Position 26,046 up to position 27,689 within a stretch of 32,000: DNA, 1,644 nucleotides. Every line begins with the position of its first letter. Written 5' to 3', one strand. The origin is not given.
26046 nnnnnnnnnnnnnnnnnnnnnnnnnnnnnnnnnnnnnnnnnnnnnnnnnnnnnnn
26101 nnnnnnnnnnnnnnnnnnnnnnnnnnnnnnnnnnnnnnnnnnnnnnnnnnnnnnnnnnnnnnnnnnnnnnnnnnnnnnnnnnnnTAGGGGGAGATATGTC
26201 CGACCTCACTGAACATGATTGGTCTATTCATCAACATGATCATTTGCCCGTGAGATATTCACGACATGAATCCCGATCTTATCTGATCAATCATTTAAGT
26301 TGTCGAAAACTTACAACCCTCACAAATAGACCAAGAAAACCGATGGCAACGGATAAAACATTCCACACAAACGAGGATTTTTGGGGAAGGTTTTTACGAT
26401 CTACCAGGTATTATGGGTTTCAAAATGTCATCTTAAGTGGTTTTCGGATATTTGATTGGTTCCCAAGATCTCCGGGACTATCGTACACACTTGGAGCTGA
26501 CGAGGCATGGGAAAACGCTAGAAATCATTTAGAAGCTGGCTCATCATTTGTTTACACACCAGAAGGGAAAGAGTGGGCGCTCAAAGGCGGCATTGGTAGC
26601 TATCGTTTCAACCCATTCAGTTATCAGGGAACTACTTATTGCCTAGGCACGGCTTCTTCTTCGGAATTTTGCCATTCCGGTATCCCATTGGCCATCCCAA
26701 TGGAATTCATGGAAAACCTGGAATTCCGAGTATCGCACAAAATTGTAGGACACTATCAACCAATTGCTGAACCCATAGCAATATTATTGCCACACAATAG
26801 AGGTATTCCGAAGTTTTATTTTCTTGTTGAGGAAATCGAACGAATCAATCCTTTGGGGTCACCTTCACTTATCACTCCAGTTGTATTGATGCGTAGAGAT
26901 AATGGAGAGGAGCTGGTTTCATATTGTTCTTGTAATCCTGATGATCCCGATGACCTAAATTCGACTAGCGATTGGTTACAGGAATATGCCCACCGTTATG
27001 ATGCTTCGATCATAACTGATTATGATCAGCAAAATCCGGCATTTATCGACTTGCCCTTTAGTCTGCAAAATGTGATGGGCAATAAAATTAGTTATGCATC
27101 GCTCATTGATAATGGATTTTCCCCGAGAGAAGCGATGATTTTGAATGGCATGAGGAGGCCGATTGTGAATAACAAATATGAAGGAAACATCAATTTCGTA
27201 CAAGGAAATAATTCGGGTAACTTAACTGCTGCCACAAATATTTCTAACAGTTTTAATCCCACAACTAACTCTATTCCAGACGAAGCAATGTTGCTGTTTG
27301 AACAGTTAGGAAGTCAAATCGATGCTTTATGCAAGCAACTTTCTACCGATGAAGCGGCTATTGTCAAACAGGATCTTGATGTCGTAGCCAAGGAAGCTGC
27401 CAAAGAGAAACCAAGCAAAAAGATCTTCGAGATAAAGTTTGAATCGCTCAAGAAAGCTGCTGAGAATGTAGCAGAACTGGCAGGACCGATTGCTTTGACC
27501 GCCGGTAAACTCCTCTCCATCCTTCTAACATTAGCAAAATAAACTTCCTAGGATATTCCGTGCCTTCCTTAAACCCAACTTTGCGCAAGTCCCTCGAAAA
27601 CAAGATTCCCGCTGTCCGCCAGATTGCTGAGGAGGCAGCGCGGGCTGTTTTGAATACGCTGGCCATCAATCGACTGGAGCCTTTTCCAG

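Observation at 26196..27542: Unknown 448-aa gene wedged inside the BREX operon between brxC and pglX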

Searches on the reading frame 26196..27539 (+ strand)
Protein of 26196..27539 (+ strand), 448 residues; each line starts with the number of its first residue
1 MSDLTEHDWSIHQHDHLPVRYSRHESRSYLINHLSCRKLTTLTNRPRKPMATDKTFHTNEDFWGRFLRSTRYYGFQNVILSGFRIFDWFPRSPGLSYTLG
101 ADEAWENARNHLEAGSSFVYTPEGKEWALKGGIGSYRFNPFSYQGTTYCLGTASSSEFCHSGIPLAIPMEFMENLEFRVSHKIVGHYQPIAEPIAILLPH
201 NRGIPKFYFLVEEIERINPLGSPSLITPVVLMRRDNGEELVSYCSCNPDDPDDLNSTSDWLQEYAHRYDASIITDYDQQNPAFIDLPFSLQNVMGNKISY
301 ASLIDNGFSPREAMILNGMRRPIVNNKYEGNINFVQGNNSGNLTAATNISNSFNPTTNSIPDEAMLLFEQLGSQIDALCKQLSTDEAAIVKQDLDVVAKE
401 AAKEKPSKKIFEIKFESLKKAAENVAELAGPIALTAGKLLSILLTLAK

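Call 6: search_protein_families(library=pfam, proteins=[window:26196-27539:+], max_evalue=0.1)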
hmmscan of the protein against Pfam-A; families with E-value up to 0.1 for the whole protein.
window:26196-27539:+ (448 aa): 0 families

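Call 7: search_protein_families(library=padloc, proteins=[window:26196-27539:+], max_evalue=0.1)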
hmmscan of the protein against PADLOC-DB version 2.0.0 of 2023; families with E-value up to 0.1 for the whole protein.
window:26196-27539:+ (448 aa): 3 families
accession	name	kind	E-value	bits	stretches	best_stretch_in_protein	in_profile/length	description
PDLC04451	PDC-M14B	-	3.2e-05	21.8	1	368-428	187-246/261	-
PDLC04448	PDC-M14B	-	4.6e-05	21.1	1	326-428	154-244/275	-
PDLC04449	PDC-M14B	-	0.00036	18.2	1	333-443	153-262/267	-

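Call 8: find_homologous_proteins(query=window:26196-27539:+)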
Query window:26196-27539:+ (448 aa): 22 proteins with E <= 0.001 among 5108 candidates.
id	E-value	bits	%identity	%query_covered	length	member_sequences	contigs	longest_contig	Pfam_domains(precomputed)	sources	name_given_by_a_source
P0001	0.0e+0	1039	100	100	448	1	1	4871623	-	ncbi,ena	-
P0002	1.7e-152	527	54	100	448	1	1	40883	-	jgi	-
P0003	4.7e-106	374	49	79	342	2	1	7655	-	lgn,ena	-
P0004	1.1e-104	369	43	96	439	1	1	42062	-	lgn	-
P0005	6.2e-62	228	34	88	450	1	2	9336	-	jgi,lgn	-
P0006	1.5e-61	227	33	95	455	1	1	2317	-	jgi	jgi:hypothetical protein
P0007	2.0e-59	220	35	88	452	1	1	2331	-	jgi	jgi:hypothetical protein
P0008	5.7e-58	215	33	94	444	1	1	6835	-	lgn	-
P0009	6.6e-52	195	30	95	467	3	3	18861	-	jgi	-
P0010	2.9e-47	180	30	93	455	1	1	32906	-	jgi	jgi:hypothetical protein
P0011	6.0e-47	179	40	57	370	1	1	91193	-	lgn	-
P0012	9.2e-46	175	31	93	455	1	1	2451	-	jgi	jgi:hypothetical protein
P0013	1.3e-45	174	30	93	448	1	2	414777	-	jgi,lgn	jgi:hypothetical protein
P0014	5.1e-41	159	37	65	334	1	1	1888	-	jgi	jgi:hypothetical protein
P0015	4.9e-32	130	28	86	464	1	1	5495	-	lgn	-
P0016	6.1e-31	126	31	61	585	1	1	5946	-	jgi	jgi:hypothetical protein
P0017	2.5e-22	98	30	58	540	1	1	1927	PF13676.12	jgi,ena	jgi:hypothetical protein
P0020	1.1e-20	92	28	64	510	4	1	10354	PF01582.26,PF13676.12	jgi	jgi:hypothetical protein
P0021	3.0e-18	84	28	62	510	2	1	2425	PF13676.12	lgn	-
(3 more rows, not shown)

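Call 9: search_protein_families(library=ncbifam, proteins=[window:26196-27539:+], max_evalue=1)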
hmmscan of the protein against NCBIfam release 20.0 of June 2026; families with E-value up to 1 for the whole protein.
window:26196-27539:+ (448 aa): 1 family
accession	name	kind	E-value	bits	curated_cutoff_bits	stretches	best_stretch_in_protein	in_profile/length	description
NF053525.1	thylo_ssr2422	subfamily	0.13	12.7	38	1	389-436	20-67/77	ssr2422 family thylakoid membrane protein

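Call 10: search_protein_families(library=phrogs, proteins=[window:26196-27539:+], max_evalue=1)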
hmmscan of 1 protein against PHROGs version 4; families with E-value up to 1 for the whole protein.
window:26196-27539:+ (448 aa): 2 families
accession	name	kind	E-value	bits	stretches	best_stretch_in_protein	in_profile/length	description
phrog_9483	-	tail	0.059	12.9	1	344-427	317-398/657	tail length tape measure protein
phrog_2036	-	unknown function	0.13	13.3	0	217-233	34-50/67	-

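Call 11: search_solved_structures(query=window:26196-27539:+, max_evalue=10)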
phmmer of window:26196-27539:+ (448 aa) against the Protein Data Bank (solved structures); distinct sequences matched with E-value up to 10: 3.
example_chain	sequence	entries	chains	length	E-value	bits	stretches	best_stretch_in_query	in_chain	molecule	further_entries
7tbi_X1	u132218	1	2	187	0.19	13.9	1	328-392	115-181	Nsp1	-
6xt4_A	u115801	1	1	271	7.1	8.7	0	396-442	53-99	1BH_69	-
9k4q_A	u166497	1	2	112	8.8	8.4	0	381-423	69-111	C2-Zn1-HEHE-2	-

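Call 13: find_encoding_contigs(protein=P0001, flank=10000, max_places=3)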
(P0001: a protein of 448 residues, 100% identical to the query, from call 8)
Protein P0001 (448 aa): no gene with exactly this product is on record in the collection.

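Call 18: find_encoding_contigs(protein=P0002, flank=10000, max_places=2)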
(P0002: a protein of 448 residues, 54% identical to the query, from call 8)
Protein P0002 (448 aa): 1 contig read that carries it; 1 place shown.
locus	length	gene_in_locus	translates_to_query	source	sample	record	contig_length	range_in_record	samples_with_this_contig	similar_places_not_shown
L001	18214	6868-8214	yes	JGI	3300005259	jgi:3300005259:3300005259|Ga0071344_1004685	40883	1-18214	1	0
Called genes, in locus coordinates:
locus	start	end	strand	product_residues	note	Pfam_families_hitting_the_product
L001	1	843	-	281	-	?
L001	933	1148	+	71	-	-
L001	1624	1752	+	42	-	-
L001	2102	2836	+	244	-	-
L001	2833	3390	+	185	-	-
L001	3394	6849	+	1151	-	PF27153:BrxC_ab (faint)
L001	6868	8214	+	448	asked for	-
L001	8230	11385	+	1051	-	PF02384:N6_Mtase (faint), PF20473:MmeI_Mtase (weak), PF07669:Eco57I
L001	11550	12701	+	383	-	PF01381:HTH_3 (weak), PF12844:HTH_19 (weak), PF13560:HTH_31 (weak), PF06114:Peptidase_M78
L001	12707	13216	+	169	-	PF14367:DUF4411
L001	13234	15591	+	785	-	PF08665:PglZ (faint)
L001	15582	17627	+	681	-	PF20442:BrxL_N, PF13337:BrxL_ATPase, PF05362:Lon_C (weak), PF13541:ChlI (weak)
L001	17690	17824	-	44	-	-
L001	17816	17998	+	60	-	-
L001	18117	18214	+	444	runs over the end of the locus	PF13432:TPR_16 (faint), PF25058:ARM_TT21 (faint), PF07719:TPR_2 (faint), PF13176:TPR_7 (faint), PF13424:TPR_12 (faint), PF13428:TPR_14 (faint), PF00515:TPR_1, PF13181:TPR_8 (weak), +3 more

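Call 19: find_encoding_contigs(protein=P0004, flank=10000, max_places=2)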
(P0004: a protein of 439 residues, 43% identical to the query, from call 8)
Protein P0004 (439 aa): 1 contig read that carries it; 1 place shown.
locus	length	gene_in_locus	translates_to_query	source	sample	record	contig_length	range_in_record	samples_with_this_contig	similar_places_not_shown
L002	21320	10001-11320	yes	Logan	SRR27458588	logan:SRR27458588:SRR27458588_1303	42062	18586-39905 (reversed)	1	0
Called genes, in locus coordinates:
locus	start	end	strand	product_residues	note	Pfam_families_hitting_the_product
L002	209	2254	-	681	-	-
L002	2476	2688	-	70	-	-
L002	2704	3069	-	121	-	-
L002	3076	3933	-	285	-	PF01637:ATPase_2, PF13191:AAA_16, PF13401:AAA_22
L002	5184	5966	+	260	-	-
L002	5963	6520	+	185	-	-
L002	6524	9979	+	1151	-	PF27153:BrxC_ab (faint)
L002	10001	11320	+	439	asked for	-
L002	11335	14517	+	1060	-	PF02384:N6_Mtase (faint), PF20473:MmeI_Mtase (weak), PF07669:Eco57I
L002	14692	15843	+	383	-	PF01381:HTH_3 (weak), PF12844:HTH_19 (weak), PF13560:HTH_31 (weak), PF06114:Peptidase_M78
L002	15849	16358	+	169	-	PF14367:DUF4411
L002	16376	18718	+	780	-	PF08665:PglZ (faint)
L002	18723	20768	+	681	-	PF20442:BrxL_N, PF13337:BrxL_ATPase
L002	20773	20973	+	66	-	-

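Call 20: find_encoding_contigs(protein=P0013, flank=10000, max_places=2)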
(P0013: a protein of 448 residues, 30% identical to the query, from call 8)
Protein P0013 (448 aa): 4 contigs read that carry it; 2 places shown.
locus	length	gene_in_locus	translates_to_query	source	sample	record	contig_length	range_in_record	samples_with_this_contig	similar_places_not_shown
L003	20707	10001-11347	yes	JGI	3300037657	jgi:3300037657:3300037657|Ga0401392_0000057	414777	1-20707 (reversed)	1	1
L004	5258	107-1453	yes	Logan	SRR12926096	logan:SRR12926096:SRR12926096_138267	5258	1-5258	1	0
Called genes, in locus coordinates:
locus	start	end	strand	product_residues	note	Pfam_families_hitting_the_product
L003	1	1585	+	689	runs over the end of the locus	PF07556:DUF1538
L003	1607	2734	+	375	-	-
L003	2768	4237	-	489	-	PF00501:AMP-binding, PF13193:AMP-binding_C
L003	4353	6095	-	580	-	PF00501:AMP-binding, PF13193:AMP-binding_C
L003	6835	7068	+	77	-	-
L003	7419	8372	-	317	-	PF00248:Aldo_ket_red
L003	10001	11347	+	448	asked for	-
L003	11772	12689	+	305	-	PF18864:AbiTii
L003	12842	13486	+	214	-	-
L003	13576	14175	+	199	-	PF04326:SLFN_AlbA_2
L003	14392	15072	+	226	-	-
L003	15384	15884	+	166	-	-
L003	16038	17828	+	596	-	PF25753:SF0329, PF14284:PcfJ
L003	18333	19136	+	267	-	-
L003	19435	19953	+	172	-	-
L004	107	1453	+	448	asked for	-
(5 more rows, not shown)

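Call 22: find_encoding_contigs(protein=P0003, flank=10000, max_places=2)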
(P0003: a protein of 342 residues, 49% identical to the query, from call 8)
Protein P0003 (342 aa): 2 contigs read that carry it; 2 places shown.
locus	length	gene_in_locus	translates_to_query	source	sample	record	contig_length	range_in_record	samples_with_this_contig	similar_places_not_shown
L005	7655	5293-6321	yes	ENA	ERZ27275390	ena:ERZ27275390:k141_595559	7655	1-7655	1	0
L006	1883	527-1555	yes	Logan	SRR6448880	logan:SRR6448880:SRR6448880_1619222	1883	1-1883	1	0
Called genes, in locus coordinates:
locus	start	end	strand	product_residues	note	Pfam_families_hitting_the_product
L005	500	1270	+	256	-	-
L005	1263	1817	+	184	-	PF08747:BrxB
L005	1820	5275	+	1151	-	-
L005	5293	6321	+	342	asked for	-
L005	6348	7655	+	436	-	?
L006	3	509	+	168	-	?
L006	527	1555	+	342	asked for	-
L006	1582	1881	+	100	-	?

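Call 23: find_encoding_contigs(protein=P0009, flank=10000, max_places=3)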
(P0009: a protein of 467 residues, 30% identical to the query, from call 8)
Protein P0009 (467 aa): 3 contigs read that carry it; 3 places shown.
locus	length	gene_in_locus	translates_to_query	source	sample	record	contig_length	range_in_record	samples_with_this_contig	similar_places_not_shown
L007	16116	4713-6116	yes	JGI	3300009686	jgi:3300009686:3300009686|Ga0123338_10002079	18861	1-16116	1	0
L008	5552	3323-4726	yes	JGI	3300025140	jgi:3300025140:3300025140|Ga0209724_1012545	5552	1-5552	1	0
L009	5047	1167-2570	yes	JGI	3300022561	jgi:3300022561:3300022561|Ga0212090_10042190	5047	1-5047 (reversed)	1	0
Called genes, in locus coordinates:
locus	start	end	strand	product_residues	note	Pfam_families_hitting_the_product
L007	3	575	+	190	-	?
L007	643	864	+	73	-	-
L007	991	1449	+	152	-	-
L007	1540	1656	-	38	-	PF00145:DNA_methylase (weak)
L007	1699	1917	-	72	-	-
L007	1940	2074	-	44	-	-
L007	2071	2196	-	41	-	-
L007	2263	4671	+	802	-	PF04313:HSDR_N (weak), PF13588:HSDR_N_2 (weak), PF00270:DEAD (weak), PF04851:ResIII, PF18766:SWI2_SNF2, PF00271:Helicase_C (weak), PF08463:EcoEI_R_C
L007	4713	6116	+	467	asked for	-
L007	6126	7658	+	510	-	PF02384:N6_Mtase, PF01170:UPF0020 (weak)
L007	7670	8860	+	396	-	PF01420:Methylase_S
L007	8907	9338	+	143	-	-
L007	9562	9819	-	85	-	PF13443:HTH_26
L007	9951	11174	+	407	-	PF00145:DNA_methylase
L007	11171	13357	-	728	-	-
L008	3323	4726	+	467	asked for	-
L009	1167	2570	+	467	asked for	-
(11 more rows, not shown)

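Call 24: find_encoding_contigs(protein=P0010, flank=10000, max_places=2)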
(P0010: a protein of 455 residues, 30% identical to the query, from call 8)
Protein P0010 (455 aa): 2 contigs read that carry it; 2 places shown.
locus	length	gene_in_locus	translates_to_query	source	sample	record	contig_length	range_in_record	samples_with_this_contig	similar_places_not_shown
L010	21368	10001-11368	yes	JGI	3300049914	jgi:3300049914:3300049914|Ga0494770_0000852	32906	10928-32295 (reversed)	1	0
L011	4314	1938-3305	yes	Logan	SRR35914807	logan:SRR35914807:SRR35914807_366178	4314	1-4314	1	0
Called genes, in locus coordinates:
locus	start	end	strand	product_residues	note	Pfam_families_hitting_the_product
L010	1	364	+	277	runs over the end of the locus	-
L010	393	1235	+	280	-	-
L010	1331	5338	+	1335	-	PF13734:Inhibitor_I69 (weak), PF01640:Peptidase_C10, PF13229:Beta_helix, PF15780:ASH (weak), PF22544:HYDIN_VesB_CFA65-like_Ig (weak), PF22073:Cep192_D4, PF13229:Beta_helix (weak), PF08480:Disaggr_assoc, +2 more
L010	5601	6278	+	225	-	-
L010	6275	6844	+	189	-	PF04011:LemA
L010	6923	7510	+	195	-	PF19480:DUF6016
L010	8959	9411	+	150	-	-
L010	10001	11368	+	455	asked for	-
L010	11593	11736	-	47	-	-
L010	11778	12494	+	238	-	PF05711:TylF, PF13578:Methyltransf_24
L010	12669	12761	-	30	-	-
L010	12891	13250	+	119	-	PF01909:NTP_transf_2, PF18765:Polbeta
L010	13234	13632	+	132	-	PF05168:HEPN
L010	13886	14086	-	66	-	-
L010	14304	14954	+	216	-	-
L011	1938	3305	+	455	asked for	-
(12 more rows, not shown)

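Call 25: predict_structure(alignment_id=A1)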
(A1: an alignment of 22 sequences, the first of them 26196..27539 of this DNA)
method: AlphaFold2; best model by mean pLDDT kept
length: 448 residues; sequences in the alignment: 22
mean_pLDDT: 75.6   pTM: 0.57
mean pLDDT of the five models: 75.6, 75.0, 74.5, 69.7, 69.0
residues with pLDDT >= 90: 105; 70-90: 215; 50-70: 56; < 50: 72
segments of 3 or more residues with pLDDT < 50: 1-20, 36-50, 321-357
pLDDT, mean of each block of 10 residues (from residue 1): 36 41 67 48 43 83 80 72 92 83 93 91 92 83 77 93 91 87 87 56 75 89 87 87 90 90 93 83 82 73 76 63 34 25 41 51 83 85 83 85 84 90 84 89 84
secondary structure, 60 per line:
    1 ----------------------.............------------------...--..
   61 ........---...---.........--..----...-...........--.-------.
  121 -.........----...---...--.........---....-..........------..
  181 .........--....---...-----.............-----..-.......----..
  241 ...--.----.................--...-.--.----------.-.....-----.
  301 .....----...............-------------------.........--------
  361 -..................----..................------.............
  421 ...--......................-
elements in order: H23-35 E54-56 H59-68 E78-86 H99-109 H122-130 E135-137 E141-143 E146-154 E163-168 H169-172 E179-189 H192-195 E207-219 E228-234 E239-243 H251-267 E270-272 H290-294 H300-305 H310-324 H344-352 H362-379 H384-401 H408-423 H426-447

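Call 26: find_encoding_contigs(protein=P0020, flank=10000, max_places=2)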
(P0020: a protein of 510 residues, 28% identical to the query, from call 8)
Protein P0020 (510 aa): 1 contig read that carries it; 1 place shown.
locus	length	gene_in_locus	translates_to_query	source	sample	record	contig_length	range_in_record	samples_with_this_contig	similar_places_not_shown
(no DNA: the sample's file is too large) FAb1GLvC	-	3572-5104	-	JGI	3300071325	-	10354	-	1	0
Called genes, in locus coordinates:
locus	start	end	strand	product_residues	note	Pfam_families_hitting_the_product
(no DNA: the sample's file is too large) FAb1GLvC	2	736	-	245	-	?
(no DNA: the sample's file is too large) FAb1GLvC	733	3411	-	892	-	PF00133:tRNA-synt_1, PF09334:tRNA-synt_1g, PF13603:tRNA-synt_1_2, PF09334:tRNA-synt_1g, PF08264:Anticodon_1, PF10458:Val_tRNA-synt_C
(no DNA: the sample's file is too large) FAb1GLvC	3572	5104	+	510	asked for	PF01582:TIR (faint), PF13676:TIR_2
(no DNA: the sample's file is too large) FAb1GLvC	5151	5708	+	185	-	PF10543:ORF6N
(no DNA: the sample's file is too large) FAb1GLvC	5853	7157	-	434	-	PF00072:Response_reg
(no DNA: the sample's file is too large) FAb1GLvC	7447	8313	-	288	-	PF08334:T2SSG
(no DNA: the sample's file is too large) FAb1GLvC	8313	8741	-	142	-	PF00072:Response_reg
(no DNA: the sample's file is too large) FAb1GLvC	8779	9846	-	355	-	PF04166:PdxA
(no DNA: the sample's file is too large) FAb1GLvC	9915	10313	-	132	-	PF21979:Hfq_1 (weak)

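Call 27: find_encoding_contigs(protein=P0011, flank=10000, max_places=2)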
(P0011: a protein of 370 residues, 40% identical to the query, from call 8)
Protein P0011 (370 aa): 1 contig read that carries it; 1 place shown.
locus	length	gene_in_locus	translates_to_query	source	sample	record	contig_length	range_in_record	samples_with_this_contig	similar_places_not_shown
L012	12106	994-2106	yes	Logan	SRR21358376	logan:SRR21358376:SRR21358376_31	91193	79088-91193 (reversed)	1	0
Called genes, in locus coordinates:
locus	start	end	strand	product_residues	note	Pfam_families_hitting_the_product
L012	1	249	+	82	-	?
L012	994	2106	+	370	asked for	-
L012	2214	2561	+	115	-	-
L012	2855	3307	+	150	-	PF05163:DinB, PF12867:DinB_2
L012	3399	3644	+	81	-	-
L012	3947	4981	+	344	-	PF00487:FA_desaturase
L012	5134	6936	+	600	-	PF00012:HSP70, PF06723:MreB_Mbl, PF00012:HSP70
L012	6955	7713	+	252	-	PF00106:adh_short, PF08659:KR, PF13561:adh_short_C2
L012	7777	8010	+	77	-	PF11255:DUF3054 (weak)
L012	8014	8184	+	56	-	-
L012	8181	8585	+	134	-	PF13442:Cytochrome_CBB3, PF00034:Cytochrom_C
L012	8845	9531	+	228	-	-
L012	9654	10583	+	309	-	PF17957:Big_7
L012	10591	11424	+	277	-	PF02706:Wzz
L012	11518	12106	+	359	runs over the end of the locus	PF13431:TPR_17 (faint), PF13414:TPR_11 (faint), PF13428:TPR_14 (faint), PF13432:TPR_16 (faint), PF14559:TPR_19 (faint), PF13424:TPR_12 (faint), PF07719:TPR_2 (faint), PF23914:TPR_CcmH_CycH (faint), +1 more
